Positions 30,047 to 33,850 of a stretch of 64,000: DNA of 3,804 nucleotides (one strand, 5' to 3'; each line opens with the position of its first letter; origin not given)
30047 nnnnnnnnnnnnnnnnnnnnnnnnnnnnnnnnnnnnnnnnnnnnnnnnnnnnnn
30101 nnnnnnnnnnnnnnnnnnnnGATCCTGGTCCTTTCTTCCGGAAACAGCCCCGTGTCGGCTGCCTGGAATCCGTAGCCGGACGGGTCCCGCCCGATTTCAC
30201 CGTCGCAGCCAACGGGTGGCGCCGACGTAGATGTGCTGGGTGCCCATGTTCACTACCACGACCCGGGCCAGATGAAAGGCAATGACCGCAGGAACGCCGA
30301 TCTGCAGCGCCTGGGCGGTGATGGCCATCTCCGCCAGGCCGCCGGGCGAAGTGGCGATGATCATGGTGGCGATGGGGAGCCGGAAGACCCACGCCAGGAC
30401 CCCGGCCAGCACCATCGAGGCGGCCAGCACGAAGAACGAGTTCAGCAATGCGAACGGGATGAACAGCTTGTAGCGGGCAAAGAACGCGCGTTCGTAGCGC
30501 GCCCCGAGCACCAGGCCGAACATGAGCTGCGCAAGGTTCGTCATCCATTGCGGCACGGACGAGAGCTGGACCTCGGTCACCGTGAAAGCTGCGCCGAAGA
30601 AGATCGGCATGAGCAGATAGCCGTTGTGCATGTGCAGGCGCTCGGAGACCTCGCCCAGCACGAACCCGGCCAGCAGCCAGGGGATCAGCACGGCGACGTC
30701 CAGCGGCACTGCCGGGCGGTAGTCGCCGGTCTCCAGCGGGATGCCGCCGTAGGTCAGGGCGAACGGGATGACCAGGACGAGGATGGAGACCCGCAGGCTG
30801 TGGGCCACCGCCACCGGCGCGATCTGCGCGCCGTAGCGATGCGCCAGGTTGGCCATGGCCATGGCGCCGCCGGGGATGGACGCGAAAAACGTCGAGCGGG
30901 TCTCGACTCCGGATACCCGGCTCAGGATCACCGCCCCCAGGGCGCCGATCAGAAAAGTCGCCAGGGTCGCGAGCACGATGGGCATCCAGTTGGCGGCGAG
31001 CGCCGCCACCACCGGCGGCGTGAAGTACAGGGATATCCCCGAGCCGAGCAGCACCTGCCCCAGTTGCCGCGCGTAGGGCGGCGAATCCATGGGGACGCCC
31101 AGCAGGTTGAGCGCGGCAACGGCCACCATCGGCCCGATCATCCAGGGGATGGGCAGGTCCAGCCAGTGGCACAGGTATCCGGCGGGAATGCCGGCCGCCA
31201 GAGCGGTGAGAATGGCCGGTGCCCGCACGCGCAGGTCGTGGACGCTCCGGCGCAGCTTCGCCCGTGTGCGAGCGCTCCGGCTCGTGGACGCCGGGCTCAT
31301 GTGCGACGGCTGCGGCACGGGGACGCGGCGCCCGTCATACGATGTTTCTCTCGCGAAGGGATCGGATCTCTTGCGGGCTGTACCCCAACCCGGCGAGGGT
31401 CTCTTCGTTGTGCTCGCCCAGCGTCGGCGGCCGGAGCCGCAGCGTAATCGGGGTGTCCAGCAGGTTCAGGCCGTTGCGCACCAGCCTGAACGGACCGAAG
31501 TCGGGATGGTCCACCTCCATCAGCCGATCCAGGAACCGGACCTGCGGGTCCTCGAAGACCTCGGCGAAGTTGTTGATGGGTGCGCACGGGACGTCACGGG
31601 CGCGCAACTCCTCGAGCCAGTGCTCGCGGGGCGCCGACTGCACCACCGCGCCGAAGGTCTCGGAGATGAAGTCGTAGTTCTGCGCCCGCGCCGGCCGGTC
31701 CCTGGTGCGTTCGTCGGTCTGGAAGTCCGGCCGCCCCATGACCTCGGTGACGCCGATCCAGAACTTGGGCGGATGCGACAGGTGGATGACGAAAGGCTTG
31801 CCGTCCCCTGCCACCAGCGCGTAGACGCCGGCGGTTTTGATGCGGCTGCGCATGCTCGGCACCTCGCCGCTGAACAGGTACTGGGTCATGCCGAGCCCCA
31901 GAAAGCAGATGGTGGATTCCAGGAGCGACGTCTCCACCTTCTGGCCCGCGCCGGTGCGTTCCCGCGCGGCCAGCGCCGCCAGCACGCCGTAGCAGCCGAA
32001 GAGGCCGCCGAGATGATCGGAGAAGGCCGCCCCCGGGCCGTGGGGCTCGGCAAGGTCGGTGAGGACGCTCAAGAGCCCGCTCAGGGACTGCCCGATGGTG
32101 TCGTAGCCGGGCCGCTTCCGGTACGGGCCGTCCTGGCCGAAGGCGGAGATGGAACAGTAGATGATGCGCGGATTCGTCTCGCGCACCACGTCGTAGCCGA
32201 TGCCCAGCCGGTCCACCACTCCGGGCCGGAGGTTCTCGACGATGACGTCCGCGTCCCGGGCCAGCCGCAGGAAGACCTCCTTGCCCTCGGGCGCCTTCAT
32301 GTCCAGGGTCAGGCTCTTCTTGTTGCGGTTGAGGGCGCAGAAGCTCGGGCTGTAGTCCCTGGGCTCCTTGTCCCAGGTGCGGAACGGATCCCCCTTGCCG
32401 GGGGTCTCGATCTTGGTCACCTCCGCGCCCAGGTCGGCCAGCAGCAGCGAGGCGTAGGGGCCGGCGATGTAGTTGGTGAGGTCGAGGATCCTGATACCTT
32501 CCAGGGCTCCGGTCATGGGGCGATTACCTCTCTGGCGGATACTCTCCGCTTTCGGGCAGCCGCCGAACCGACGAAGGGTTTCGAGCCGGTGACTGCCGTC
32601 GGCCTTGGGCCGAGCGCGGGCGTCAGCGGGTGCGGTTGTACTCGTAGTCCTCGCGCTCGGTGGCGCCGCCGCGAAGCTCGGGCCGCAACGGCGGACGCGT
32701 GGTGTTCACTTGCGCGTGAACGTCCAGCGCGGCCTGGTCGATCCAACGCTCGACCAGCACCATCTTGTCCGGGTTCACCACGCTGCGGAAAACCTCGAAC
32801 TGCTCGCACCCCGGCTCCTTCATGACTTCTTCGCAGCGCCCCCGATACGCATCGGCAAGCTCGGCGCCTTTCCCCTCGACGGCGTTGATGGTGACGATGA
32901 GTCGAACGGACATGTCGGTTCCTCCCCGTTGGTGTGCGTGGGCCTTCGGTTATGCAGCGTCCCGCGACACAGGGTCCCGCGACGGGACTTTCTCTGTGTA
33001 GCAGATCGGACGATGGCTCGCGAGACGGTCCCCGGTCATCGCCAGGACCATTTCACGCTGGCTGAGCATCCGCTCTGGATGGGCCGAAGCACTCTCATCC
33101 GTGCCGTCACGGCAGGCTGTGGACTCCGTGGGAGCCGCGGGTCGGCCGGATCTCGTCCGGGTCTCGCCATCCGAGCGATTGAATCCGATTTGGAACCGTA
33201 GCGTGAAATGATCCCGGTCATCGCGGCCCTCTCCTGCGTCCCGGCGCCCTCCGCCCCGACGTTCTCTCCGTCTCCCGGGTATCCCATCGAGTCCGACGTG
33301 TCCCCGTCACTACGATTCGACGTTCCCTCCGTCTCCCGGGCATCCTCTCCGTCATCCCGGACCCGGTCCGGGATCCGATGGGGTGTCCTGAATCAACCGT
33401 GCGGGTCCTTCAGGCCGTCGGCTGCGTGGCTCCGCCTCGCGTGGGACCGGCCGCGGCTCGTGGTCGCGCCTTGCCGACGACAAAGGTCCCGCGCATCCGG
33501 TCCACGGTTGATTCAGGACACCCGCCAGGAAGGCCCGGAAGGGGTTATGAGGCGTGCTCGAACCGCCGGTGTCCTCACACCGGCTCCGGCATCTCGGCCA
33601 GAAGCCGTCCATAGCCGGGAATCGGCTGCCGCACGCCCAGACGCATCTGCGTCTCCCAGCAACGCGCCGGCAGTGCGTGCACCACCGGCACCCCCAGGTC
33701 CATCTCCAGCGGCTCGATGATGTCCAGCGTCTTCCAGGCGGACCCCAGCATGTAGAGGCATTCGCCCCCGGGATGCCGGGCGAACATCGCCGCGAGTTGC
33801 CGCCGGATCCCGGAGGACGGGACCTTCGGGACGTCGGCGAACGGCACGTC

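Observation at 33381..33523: MITE-like roughly 145-bp element with 21-bp terminal inverted repeats, present in three copies sharing a 70-nt GC-rich core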

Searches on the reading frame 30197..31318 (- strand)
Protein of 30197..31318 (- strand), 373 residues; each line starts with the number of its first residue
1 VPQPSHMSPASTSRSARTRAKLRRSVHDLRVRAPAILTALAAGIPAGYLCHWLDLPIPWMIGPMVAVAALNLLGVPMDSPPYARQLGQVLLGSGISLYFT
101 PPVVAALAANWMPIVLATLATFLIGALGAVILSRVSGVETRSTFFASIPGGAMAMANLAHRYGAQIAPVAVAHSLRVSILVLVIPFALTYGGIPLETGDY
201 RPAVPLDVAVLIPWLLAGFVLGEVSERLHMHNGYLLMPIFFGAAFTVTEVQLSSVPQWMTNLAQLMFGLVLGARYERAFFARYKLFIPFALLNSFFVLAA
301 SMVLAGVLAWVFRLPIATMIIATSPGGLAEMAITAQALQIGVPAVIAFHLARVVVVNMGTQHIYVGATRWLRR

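Call 97: search_protein_families(library=pfam, proteins=[window:30197-31318:-], max_evalue=0.001)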
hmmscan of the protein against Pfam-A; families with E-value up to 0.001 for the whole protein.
window:30197-31318:- (373 aa): 1 family
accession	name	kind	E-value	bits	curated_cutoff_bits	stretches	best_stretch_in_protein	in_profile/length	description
PF05145.17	AbrB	-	2.1e-70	237.6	29.2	1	59-361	1-307/314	Transition state regulatory protein AbrB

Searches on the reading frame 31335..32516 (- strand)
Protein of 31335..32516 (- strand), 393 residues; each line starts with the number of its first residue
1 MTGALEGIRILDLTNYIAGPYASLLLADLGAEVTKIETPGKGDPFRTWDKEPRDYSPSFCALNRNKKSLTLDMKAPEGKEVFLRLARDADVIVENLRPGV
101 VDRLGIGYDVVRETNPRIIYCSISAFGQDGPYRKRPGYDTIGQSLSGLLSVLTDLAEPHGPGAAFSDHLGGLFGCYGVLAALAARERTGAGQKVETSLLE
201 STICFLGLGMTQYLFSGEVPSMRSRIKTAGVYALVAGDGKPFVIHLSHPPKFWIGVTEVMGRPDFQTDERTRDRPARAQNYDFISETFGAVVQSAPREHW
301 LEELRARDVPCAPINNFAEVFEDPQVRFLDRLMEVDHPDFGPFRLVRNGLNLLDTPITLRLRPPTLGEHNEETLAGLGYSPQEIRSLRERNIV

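Call 16: search_protein_families(library=pfam, proteins=[window:31335-32516:-], max_evalue=0.01)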
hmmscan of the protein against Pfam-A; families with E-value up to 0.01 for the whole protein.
window:31335-32516:- (393 aa): 1 family
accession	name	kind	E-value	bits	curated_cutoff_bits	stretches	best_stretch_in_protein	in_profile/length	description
PF02515.22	CoA_transf_3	-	1.1e-112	377.3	23.3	1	5-370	1-366/366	CoA-transferase family III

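Call 19: find_encoding_contigs(protein=window:31335-32516:-, flank=3000, max_places=5)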
Protein window:31335-32516:- (393 aa): no gene with exactly this product is on record in the collection.

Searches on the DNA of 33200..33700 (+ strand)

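Call 9: search_rna_families(source=window, start=33200, end=33700, threshold=evalue, max_evalue=10, show_alignments=3)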
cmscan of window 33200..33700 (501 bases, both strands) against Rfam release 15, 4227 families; matches with E-value up to 10: 2.
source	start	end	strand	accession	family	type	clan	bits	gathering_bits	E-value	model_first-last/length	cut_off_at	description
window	33270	33392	-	RF00442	Guanidine-I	Cis-reg; riboswitch;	-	15.8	63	2.2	1-107/107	no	Guanidine-I riboswitch aptamer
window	33585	33631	-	RF03006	M23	Gene; sRNA;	-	13.9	41.2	9.7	1-53/53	no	M23 RNA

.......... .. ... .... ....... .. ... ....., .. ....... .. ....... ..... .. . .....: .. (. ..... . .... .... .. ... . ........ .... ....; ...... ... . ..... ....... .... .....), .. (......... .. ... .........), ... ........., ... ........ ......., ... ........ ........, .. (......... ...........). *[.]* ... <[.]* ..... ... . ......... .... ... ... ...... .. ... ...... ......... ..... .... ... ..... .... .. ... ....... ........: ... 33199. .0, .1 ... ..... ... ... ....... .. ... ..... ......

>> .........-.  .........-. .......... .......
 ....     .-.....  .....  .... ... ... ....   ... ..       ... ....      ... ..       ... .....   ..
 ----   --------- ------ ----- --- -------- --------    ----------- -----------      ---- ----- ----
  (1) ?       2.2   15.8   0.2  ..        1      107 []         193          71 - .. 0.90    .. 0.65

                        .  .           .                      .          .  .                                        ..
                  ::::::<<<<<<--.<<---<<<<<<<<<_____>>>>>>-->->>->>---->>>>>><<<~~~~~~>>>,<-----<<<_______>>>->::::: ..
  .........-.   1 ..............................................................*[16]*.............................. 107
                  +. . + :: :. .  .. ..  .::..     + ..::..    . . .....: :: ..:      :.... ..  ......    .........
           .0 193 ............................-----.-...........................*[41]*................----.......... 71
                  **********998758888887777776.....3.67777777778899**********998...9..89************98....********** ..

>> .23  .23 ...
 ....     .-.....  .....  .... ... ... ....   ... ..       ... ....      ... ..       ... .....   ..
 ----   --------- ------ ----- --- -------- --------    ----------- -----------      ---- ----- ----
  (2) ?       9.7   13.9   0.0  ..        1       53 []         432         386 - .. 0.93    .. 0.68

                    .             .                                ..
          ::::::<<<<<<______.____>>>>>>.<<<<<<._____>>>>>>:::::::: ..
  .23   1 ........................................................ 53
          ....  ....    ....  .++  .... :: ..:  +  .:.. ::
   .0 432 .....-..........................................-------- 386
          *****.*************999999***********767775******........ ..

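Call 49: build_rna_model(alignment_id=A3)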
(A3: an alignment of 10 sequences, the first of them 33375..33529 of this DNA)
Model R1 built from alignment A3 (10 sequences, 187 columns); structure: RNAalifold consensus.
model positions 171; base pairs 61; branch points 0; effective number of sequences 1.18; information 0.591 bits per position. Calibrated on 0.2 Mb of random sequence (short: E-values are rough).
structure used (alignment columns):
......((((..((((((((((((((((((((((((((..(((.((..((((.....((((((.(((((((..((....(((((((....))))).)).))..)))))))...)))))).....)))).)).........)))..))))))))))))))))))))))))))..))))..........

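Call 50: search_with_rna_model(model_id=R1, sources=[window, L002, L003, L004, L006, L007, L008, L011, L012], max_evalue=10)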
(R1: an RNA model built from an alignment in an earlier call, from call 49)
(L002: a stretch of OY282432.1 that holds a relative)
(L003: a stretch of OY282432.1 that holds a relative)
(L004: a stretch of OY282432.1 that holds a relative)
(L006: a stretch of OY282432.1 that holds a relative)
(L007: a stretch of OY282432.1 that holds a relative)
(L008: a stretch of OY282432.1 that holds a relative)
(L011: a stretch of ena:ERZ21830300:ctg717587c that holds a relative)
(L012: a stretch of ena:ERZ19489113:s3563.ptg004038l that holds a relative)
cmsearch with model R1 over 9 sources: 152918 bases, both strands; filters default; matches with E-value up to 10: 33.
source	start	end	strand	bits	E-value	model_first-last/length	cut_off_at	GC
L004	2946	3116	+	193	1.4e-41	1-171/171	no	0.61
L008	4279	4449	+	187.1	3.1e-40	1-171/171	no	0.57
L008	5435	5605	-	187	3.3e-40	1-171/171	no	0.58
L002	5528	5698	+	185.3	7.8e-40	1-171/171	no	0.64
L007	3332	3501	+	184.7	1.1e-39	1-171/171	no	0.59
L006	4002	4178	-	167.2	9.6e-36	1-171/171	no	0.64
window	59462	59632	-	159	7.2e-34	1-171/171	no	0.71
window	33372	33532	+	142.4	4.1e-30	1-171/171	no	0.69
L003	6497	6667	-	131.2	1.4e-27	1-171/171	no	0.63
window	58721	58883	+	127.5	9.4e-27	1-171/171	no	0.66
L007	3332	3501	-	72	3.5e-14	1-171/171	no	0.59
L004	2946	3116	-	69.5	1.3e-13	1-171/171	no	0.61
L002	5528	5698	-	68.5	2.2e-13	1-171/171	no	0.64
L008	5435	5605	+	68.1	2.6e-13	1-171/171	no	0.58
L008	4279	4449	-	65.2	1.2e-12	1-171/171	no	0.57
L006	4002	4178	+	46.9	1.6e-08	1-171/171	no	0.64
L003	7327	7442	+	14.3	0.42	1-171/171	no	0.65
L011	5484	5528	-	11.1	2.2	1-171/171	no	0.84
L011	10305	10348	-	9.9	3.9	1-171/171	no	0.8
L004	5246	5352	+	9.9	4.1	1-171/171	no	0.63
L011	11986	12042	-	9.7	4.4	59-112/171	no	0.77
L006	1229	1266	+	9.1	6.1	66-103/171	no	0.68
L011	920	977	-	8.7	7.3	1-171/171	no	0.62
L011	789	832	-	8.2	9.6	1-171/171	no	0.77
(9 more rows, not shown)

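Call 54: search_with_rna_model(model_id=R1, sources=[L013, L014], max_evalue=1)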
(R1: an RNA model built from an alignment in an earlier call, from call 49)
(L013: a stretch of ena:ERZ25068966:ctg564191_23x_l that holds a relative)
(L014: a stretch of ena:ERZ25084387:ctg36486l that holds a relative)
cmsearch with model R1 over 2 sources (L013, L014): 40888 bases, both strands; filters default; matches with E-value up to 1: 6.
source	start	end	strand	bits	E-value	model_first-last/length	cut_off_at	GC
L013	3808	4002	+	135.8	3.4e-29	1-171/171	no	0.56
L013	7314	7506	+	89.5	1e-18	1-171/171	no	0.61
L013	3808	4002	-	63.6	7.5e-13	1-171/171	no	0.56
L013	7314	7506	-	45.1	1.2e-08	1-171/171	no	0.61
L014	11728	11781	+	11.1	0.56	48-123/171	no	0.69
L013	14217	14261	+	10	0.99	1-171/171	no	0.82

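Call 67: search_with_rna_model(model_id=R1, sources=[L015, L016, L017, L018, L019], max_evalue=1)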
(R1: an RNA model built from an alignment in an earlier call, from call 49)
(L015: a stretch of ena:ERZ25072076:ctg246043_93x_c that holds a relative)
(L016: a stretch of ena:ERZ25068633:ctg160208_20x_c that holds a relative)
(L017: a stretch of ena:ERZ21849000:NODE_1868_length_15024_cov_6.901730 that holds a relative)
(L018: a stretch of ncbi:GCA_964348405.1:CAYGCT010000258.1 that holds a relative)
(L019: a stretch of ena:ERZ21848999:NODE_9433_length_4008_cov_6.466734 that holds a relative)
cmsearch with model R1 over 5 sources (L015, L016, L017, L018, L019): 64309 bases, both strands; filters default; matches with E-value up to 1: 3.
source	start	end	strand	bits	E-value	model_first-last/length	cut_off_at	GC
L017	3544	3590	-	11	0.94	1-171/171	no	0.72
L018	338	384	-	11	0.94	1-171/171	no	0.72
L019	1044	1090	-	11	0.94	1-171/171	no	0.72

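Call 85: search_with_rna_model(model_id=R1, sources=[L020, L021, L022, L023, L024, L025], max_evalue=1)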
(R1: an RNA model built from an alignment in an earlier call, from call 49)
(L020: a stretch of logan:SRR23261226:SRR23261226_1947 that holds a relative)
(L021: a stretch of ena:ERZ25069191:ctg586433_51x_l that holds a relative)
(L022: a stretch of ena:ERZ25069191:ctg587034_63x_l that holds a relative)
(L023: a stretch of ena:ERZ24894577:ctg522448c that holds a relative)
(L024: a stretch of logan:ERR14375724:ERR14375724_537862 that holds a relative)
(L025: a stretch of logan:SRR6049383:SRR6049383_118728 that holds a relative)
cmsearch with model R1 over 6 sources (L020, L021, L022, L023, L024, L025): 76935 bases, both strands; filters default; matches with E-value up to 1: 9.
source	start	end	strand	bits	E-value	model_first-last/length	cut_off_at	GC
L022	17613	17783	-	154.5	3.7e-33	1-171/171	no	0.52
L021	1414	1608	-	130.7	8.9e-28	1-171/171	no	0.56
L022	1414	1608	-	130.7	8.9e-28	1-171/171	no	0.56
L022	17613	17783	+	65.9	4.2e-13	1-171/171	no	0.52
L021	1414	1608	+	54.5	1.6e-10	1-171/171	no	0.56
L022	1414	1608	+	54.5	1.6e-10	1-171/171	no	0.56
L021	8512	8597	-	15.1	0.13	1-171/171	no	0.7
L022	8512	8597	-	15.1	0.13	1-171/171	no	0.7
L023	19437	19538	+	13.3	0.35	1-171/171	no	0.72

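Call 93: search_with_rna_model(model_id=R1, sources=[window, L002, L003, L004, L006, L007, L008, L013, L022], max_evalue=1e-15, make_alignment=true)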
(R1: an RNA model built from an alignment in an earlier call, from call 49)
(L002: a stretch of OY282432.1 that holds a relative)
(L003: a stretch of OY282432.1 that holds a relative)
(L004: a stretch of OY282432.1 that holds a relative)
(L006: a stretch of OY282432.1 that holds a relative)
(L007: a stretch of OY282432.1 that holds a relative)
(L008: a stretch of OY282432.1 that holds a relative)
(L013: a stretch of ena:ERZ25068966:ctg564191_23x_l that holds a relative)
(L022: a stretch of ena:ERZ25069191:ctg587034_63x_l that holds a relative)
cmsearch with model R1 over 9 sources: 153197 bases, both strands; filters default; matches with E-value up to 1e-15: 14.
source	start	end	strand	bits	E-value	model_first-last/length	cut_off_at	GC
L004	2946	3116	+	193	1.4e-41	1-171/171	no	0.61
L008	4279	4449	+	187.1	3.1e-40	1-171/171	no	0.57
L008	5435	5605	-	187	3.3e-40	1-171/171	no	0.58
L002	5528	5698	+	185.3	7.8e-40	1-171/171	no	0.64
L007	3332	3501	+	184.7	1.1e-39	1-171/171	no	0.59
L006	4002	4178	-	167.2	9.7e-36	1-171/171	no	0.64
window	59462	59632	-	159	7.2e-34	1-171/171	no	0.71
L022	17613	17783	-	154.5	7.4e-33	1-171/171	no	0.52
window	33372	33532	+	142.4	4.1e-30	1-171/171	no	0.69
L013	3808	4002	+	135.8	1.3e-28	1-171/171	no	0.56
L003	6497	6667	-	131.2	1.4e-27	1-171/171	no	0.63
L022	1414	1608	-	130.7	1.8e-27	1-171/171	no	0.56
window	58721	58883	+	127.5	9.4e-27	1-171/171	no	0.66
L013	7314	7506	+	89.5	3.9e-18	1-171/171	no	0.61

Alignment A4: 14 matches aligned to the model, 210 columns, each read 5' to 3' on its own strand. Consensus structure (alignment columns), stored with it:
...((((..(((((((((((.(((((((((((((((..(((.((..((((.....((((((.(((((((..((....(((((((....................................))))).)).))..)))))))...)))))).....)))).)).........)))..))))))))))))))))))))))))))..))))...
